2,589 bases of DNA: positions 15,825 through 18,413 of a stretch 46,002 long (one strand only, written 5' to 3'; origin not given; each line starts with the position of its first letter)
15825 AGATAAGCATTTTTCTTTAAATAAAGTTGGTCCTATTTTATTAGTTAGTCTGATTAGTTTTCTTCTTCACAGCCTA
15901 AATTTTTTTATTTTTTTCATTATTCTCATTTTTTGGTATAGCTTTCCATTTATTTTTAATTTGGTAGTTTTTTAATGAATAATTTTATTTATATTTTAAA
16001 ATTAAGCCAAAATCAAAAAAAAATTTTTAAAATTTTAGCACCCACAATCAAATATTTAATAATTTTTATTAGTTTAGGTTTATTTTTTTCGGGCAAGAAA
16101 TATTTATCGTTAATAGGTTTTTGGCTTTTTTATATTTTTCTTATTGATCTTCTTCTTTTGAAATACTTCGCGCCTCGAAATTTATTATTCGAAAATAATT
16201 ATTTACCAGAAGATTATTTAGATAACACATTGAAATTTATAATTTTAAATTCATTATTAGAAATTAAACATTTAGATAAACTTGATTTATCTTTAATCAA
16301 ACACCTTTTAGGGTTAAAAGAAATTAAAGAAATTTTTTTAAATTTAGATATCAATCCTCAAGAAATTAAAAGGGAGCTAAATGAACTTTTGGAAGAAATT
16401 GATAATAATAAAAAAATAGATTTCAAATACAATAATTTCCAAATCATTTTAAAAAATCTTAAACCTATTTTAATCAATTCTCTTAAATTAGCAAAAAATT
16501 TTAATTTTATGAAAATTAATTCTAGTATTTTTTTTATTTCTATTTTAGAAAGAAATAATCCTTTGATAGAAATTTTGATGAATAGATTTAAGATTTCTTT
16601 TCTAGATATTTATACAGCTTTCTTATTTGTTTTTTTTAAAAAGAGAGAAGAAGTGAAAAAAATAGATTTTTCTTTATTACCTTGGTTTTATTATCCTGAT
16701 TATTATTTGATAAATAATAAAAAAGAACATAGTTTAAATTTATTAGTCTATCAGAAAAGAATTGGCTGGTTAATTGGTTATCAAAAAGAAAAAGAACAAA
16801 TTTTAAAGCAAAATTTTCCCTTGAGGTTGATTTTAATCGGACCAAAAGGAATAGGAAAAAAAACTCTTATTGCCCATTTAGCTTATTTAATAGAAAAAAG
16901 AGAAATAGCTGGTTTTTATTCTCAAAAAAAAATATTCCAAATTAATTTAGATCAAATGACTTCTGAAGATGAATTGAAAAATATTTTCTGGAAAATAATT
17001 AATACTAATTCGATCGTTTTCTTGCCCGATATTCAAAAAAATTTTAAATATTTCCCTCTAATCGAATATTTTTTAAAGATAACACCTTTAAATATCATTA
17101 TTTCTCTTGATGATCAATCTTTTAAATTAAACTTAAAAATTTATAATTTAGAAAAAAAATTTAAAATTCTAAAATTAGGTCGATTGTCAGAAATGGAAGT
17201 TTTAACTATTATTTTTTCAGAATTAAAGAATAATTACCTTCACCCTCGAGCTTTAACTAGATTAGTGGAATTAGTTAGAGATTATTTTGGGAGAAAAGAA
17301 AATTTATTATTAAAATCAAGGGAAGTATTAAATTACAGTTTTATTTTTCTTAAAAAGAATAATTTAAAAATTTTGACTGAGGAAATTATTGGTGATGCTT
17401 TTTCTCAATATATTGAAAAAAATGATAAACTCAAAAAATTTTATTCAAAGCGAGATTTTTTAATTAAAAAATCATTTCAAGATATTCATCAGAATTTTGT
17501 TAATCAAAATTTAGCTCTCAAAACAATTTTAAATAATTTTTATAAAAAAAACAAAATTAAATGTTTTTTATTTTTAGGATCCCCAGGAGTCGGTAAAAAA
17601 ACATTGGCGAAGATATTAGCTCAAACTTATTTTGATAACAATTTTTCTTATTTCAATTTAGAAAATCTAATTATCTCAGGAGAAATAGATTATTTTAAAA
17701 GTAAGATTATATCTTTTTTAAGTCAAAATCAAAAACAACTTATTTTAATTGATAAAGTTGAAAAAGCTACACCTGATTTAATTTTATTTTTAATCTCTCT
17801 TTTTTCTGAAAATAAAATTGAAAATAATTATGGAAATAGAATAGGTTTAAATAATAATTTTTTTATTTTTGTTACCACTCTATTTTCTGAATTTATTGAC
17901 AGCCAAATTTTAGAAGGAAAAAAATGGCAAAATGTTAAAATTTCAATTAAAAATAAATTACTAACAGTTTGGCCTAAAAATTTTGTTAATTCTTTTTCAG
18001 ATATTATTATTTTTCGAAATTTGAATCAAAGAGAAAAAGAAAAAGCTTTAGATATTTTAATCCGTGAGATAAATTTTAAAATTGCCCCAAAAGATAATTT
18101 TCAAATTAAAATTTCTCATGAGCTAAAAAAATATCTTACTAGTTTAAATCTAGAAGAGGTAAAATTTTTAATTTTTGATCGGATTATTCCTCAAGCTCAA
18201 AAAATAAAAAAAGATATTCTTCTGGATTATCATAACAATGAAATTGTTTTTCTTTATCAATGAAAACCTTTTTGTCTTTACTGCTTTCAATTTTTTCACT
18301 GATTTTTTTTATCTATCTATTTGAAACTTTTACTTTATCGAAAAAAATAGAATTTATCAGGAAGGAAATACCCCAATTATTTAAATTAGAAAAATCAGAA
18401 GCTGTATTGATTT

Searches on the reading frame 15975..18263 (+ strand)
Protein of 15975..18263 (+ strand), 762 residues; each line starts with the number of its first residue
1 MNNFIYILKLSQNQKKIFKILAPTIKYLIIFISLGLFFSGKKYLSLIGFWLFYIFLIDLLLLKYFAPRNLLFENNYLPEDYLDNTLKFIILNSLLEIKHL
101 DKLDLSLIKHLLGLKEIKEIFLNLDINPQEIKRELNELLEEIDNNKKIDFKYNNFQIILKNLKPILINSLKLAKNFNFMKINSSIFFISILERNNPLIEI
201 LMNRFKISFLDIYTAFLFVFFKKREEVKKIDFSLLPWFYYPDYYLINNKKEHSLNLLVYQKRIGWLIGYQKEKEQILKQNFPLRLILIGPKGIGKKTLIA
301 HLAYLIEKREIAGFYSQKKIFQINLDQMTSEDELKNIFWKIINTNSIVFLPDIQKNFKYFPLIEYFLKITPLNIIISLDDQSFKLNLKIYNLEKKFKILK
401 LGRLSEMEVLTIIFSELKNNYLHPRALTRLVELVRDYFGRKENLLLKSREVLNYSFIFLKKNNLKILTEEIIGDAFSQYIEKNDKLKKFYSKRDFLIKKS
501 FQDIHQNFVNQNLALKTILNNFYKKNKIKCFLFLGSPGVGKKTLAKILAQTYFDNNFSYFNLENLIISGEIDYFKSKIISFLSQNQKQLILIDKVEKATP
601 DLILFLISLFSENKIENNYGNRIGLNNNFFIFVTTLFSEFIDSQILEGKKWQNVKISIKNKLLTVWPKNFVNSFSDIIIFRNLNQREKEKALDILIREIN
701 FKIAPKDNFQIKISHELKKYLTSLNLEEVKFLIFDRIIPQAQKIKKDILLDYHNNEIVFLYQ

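Call 77: search_protein_families(library=pfam, proteins=[window:15975-18263:+], max_evalue=0.00001)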
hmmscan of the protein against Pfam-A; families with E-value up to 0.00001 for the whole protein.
window:15975-18263:+ (762 aa): 5 families
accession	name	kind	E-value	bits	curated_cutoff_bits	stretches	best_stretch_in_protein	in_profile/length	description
PF07728.20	AAA_5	-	1.7e-12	47.9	22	0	531-633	2-118/139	AAA domain (dynein-related subfamily)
PF00004.35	AAA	-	1.2e-10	42.3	21.2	0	532-645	2-118/131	ATPase family associated with various cellular activities (AAA)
PF20720.3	nSTAND3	-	3.9e-10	40.1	27.2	0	527-593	16-72/155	Novel STAND NTPase 3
PF07724.20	AAA_2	-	3.1e-09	37.5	27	1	528-672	3-161/166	AAA domain (Cdc48 subfamily)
PF13173.12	AAA_14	-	2.7e-07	31.1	27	0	532-607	6-82/129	AAA domain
